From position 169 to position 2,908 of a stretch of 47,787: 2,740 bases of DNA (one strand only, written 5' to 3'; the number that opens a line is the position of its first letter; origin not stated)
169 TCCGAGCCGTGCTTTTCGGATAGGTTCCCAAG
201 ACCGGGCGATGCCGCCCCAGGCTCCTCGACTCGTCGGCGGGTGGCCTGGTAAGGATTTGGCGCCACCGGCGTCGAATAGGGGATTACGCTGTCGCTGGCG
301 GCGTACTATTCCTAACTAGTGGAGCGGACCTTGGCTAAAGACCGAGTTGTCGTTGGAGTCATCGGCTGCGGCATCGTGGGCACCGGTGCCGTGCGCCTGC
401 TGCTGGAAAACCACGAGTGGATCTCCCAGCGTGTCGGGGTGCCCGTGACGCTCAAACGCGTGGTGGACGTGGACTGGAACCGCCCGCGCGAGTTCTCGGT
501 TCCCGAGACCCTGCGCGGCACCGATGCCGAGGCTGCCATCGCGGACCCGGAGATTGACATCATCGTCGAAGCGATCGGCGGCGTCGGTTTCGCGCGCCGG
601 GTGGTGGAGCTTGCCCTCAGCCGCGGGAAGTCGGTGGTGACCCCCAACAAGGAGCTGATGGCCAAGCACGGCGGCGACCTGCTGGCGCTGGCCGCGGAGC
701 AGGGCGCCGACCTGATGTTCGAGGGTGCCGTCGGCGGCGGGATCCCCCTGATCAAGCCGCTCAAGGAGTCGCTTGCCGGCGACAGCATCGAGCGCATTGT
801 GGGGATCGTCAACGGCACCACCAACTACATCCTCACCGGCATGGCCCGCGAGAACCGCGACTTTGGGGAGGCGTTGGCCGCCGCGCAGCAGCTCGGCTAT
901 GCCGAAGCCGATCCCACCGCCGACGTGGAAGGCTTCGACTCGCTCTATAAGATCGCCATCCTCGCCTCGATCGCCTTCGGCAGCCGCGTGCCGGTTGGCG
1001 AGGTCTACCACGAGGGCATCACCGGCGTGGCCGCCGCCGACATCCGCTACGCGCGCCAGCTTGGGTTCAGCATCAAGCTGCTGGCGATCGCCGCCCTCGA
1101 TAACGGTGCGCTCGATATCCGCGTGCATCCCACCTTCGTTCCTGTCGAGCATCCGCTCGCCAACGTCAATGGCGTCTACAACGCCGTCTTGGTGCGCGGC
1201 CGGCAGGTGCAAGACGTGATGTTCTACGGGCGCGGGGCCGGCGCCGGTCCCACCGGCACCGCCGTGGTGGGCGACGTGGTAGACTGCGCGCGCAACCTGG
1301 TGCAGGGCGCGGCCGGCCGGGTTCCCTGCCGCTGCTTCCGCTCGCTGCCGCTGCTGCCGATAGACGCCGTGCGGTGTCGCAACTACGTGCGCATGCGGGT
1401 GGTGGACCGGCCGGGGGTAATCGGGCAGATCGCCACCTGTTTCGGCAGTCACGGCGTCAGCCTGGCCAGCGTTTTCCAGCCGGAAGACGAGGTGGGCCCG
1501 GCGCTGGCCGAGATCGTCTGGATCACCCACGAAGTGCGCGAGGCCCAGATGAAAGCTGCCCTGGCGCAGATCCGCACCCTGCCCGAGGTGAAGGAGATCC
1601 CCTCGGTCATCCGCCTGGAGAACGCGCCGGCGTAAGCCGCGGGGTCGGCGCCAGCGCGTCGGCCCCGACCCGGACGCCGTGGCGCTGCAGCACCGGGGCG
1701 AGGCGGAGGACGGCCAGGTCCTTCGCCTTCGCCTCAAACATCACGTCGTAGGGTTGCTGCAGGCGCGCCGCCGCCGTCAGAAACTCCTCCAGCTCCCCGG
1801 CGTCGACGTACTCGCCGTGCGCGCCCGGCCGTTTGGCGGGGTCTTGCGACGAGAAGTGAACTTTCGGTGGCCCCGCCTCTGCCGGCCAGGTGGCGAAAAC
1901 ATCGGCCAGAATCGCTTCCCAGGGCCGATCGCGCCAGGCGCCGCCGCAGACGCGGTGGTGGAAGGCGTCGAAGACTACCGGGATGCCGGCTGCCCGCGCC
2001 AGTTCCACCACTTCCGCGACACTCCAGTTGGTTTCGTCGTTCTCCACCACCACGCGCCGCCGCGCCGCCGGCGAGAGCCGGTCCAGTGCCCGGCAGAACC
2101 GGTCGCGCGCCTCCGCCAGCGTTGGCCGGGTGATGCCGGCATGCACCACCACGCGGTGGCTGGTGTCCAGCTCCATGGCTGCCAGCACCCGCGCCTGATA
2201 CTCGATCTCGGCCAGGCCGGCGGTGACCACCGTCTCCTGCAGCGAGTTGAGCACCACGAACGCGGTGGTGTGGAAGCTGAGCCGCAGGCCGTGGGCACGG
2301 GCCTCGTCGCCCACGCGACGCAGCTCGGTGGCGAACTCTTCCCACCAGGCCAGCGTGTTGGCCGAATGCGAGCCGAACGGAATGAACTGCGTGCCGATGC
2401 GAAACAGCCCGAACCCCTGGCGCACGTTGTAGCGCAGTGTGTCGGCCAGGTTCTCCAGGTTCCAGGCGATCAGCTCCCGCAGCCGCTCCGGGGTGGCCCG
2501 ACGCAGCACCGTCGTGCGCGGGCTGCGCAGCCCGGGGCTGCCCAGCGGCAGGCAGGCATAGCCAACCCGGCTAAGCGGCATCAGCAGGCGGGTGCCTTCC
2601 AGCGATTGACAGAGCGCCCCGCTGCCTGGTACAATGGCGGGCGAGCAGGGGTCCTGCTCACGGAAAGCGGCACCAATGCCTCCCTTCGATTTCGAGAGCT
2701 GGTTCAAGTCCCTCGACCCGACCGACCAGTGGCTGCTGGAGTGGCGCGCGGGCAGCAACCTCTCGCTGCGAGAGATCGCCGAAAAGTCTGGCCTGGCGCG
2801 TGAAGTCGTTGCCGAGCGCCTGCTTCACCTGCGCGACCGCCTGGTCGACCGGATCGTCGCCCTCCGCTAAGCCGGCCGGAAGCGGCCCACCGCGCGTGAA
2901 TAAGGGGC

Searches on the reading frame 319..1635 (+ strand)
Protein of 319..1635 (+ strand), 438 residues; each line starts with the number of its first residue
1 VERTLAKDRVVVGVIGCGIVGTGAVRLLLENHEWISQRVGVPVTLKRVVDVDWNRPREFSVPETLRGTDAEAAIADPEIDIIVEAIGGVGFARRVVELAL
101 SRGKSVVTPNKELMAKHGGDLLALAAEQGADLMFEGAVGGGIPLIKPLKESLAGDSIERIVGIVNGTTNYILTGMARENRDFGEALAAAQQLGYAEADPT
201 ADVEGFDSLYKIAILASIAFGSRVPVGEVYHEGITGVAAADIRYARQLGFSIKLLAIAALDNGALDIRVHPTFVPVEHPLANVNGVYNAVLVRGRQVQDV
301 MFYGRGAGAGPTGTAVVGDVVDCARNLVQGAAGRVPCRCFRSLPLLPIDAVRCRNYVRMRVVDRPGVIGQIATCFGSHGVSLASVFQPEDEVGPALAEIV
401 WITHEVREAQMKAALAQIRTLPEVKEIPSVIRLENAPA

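Call 65: search_protein_families(library=pfam, proteins=[window:319-1635:+], max_evalue=0.0001)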
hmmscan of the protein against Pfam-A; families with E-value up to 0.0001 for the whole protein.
window:319-1635:+ (438 aa): 3 families
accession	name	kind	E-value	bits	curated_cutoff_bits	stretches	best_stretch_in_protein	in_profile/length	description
PF00742.24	Homoserine_dh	-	4.3e-64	215.9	22.9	1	143-321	1-173/173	Homoserine dehydrogenase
PF03447.22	NAD_binding_3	-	1.8e-17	64.5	24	1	16-135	1-116/116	Homoserine dehydrogenase, NAD binding domain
PF01842.31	ACT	-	8.7e-08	32.2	27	1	356-422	2-65/66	ACT domain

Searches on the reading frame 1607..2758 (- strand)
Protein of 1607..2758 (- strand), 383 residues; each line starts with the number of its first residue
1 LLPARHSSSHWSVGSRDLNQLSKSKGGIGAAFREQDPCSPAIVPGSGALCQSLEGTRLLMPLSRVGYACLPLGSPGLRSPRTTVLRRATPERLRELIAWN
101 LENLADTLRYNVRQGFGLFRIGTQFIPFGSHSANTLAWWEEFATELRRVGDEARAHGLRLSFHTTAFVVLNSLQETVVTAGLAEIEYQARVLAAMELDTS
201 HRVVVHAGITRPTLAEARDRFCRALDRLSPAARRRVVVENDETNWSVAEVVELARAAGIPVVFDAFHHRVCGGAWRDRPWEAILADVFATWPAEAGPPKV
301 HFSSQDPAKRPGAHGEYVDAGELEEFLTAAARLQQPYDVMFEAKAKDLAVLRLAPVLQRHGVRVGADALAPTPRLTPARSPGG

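Call 65: search_protein_families(library=pfam, proteins=[window:1607-2758:-], max_evalue=0.0001)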
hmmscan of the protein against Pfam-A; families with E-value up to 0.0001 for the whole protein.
window:1607-2758:- (383 aa): 2 families
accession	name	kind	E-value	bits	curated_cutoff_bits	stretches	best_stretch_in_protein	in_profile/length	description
PF03851.20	UvdE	-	4.6e-47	161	24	1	89-328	32-273/275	UV-endonuclease UvdE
PF01261.30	AP_endonuc_2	-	4.2e-10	40.2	31.1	1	139-285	23-176/249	Xylose isomerase-like TIM barrel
